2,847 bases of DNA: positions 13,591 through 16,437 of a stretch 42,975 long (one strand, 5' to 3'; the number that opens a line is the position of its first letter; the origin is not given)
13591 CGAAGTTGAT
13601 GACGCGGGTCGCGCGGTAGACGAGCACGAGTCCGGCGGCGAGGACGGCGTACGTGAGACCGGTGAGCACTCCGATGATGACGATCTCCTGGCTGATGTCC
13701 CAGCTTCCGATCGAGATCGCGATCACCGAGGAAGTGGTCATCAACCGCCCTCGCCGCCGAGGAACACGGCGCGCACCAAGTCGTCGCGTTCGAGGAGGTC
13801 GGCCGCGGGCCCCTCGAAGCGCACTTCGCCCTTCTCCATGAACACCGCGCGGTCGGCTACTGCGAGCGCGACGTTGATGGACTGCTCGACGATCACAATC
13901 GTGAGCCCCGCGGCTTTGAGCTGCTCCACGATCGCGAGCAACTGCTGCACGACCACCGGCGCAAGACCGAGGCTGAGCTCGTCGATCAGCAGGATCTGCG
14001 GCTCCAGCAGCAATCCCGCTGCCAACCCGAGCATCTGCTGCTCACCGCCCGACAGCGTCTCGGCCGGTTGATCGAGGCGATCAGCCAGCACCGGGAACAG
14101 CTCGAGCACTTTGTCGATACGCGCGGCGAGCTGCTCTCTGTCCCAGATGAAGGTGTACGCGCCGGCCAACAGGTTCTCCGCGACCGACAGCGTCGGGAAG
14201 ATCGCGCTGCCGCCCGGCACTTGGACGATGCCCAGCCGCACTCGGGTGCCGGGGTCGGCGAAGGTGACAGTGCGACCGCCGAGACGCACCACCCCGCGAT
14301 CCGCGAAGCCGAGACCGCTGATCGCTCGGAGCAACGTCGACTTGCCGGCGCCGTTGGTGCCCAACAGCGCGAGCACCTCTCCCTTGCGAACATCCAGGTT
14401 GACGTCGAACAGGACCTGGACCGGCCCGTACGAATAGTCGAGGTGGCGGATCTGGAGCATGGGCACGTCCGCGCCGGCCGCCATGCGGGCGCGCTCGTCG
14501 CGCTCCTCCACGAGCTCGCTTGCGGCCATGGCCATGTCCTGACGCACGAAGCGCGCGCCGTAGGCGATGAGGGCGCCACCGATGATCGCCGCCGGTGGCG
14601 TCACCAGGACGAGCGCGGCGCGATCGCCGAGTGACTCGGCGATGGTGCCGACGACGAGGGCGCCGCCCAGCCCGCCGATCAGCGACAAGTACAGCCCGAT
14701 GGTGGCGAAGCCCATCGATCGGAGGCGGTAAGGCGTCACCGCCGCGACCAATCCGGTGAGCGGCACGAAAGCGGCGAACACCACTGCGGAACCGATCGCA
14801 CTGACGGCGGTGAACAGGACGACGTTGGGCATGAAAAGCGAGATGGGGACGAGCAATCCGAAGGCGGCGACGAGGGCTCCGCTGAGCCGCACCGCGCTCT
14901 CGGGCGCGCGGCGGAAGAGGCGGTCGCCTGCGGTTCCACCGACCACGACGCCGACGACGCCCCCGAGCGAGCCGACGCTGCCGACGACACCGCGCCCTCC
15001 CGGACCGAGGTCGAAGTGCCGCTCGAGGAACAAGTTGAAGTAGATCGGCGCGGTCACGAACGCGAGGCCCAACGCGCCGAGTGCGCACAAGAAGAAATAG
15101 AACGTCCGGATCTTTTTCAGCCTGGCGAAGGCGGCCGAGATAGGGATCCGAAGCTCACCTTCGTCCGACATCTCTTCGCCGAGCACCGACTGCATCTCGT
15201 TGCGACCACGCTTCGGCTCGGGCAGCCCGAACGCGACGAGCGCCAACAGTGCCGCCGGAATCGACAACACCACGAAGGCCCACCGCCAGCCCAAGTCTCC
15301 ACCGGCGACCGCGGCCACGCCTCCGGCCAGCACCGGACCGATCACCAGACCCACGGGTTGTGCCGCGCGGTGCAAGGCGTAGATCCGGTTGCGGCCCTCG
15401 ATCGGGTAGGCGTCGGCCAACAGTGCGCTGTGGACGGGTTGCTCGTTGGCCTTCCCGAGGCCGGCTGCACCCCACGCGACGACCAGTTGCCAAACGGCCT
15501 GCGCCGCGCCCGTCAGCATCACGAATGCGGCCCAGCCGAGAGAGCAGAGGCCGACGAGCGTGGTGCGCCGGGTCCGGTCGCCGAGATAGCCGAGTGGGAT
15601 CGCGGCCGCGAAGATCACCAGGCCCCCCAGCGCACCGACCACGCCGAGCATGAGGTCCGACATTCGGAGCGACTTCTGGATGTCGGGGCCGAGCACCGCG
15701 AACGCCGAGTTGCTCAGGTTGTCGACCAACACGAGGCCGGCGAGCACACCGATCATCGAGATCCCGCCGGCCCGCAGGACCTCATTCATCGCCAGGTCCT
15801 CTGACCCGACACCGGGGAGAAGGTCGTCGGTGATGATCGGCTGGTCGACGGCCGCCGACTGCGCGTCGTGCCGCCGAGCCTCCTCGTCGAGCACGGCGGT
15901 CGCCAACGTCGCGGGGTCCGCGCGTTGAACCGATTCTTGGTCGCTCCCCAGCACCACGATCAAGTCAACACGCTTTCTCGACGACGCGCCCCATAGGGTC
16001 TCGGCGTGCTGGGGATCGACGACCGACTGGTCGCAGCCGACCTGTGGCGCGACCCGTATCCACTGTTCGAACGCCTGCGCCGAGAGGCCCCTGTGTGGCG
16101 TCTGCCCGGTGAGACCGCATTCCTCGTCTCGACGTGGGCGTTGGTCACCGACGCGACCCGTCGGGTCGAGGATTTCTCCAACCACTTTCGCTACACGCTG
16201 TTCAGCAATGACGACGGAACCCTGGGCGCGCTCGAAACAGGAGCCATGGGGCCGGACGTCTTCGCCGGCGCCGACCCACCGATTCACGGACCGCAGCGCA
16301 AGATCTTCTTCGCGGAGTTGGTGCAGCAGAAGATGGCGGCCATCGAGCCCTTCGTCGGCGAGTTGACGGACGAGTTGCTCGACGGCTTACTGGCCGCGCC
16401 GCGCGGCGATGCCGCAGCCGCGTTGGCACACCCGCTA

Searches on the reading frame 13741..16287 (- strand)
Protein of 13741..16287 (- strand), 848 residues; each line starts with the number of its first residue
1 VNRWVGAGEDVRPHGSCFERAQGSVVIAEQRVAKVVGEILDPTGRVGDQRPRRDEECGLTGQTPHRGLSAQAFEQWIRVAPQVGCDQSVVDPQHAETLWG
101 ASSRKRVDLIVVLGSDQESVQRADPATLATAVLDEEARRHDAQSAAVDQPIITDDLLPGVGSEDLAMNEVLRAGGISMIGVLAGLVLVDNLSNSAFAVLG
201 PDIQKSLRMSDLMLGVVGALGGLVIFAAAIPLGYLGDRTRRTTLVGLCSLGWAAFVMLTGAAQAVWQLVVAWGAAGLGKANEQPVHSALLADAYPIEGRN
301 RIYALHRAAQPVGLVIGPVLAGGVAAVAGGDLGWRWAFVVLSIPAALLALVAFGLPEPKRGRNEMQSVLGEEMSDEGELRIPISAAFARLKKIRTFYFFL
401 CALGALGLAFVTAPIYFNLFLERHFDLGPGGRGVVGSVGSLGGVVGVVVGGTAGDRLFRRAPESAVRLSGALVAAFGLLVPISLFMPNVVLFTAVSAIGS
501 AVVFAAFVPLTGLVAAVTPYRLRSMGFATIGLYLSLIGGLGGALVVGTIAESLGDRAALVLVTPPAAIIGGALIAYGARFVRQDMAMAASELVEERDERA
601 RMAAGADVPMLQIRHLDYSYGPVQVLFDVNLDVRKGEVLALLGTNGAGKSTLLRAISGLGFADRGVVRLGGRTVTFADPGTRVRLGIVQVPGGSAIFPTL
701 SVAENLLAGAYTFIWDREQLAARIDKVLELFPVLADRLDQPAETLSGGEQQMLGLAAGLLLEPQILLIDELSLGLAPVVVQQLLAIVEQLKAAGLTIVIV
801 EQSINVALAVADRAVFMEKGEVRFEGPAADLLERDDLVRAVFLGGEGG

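Call 7: search_protein_families(library=pfam, proteins=[window:13741-16287:-], max_evalue=0.01)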
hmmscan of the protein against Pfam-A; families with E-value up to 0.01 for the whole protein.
window:13741-16287:- (848 aa): 8 families
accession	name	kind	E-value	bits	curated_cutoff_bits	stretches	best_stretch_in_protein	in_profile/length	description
PF07690.21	MFS_1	-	8e-36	124.1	33.4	1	185-541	4-346/347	Major Facilitator Superfamily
PF00005.33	ABC_tran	-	2.1e-26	93.6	25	1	627-770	2-134/137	ABC transporter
PF13304.12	AAA_21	-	4.5e-08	33.9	27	2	737-799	230-295/304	AAA domain, putative AbiEii toxin, Type IV TA system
PF00083.30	Sugar_tr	-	1.3e-05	24.7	22.3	1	210-359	44-195/452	Sugar (and other) transporter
PF13555.12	AAA_29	-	0.0013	18.8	27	1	632-657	18-43/61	P-loop containing region of AAA domain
PF03137.26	OATP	-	0.0013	17.6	25.8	0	334-457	216-357/545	Organic Anion Transporter Polypeptide (OATP) family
PF02463.25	SMC_N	-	0.005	16.7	40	0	638-659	26-48/220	RecF/RecN/SMC N terminal domain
PF09818.15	ABC_ATPase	-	0.008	15.7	23.2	0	632-657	76-100/283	P-loop domain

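Call 48: search_protein_families(library=ncbifam, proteins=[window:13744-16287:-], max_evalue=0.1)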
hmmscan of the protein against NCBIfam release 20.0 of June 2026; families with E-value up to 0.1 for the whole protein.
window:13744-16287:- (848 aa): 206 families (the best 25 are shown)
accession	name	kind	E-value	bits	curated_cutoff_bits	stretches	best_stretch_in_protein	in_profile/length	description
NF008626.0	PRK11614.1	equivalog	7.1e-56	189.3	441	1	609-845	4-237/237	high-affinity branched-chain amino acid ABC transporter ATP-binding protein LivF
TIGR03410.1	urea_trans_UrtE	equivalog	7.6e-55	185.9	285.8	1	611-832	1-220/230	urea ABC transporter ATP-binding subunit UrtE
TIGR04406.1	LPS_export_lptB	equivalog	9.6e-42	142.9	240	1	611-845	2-235/239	LPS export ABC transporter ATP-binding protein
TIGR03265.1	PhnT2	equivalog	7.5e-38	130.7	457.7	1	609-831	3-222/353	putative 2-aminoethylphosphonate ABC transporter ATP-binding protein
NF011967.0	PRK15439.1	equivalog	1e-36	126.4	586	1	607-841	8-236/510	autoinducer 2 ABC transporter ATP-binding protein LsrA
NF008338.0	PRK11124.1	equivalog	6.7e-36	124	369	1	611-827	3-224/242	arginine ABC transporter ATP-binding protein ArtP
NF047930.1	ABC_ATP_B6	equivalog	8.5e-35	120.3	670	1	618-821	10-213/510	putative B6 ABC transporter ATP-binding protein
TIGR03864.1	PQQ_ABC_ATP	hypoth_equivalog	4.8e-34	117.8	302.25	1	611-836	2-224/236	ABC transporter, ATP-binding subunit, PQQ-dependent alcohol dehydrogenase system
TIGR00972.1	3a0107s01c2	equivalog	4.9e-34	117.8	343.2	1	611-834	2-233/248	phosphate ABC transporter ATP-binding protein PstB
TIGR01188.1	drrA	subfamily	8.8e-34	117.2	312.45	1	620-832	3-212/302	daunorubicin resistance ABC transporter, ATP-binding protein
TIGR00968.1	3a0106s01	subfamily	1e-32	113.6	342.75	1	612-833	2-220/237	sulfate ABC transporter ATP-binding protein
NF007027.0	PRK09493.1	equivalog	7.9e-32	110.5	379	1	610-834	1-226/240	glutamine ABC transporter ATP-binding protein GlnQ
NF006987.0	PRK09452.1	equivalog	3.4e-31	108.3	482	1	602-844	9-249/378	spermidine/putrescine ABC transporter ATP-binding protein PotA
TIGR04521.1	ECF_ATPase_2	equivalog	5.5e-31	107.7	330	1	613-840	3-241/279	energy-coupling factor transporter ATPase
TIGR03258.1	PhnT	equivalog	1.6e-30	106.4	499.15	1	611-834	9-230/359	2-aminoethylphosphonate ABC transport system ATP-binding subunit PhnT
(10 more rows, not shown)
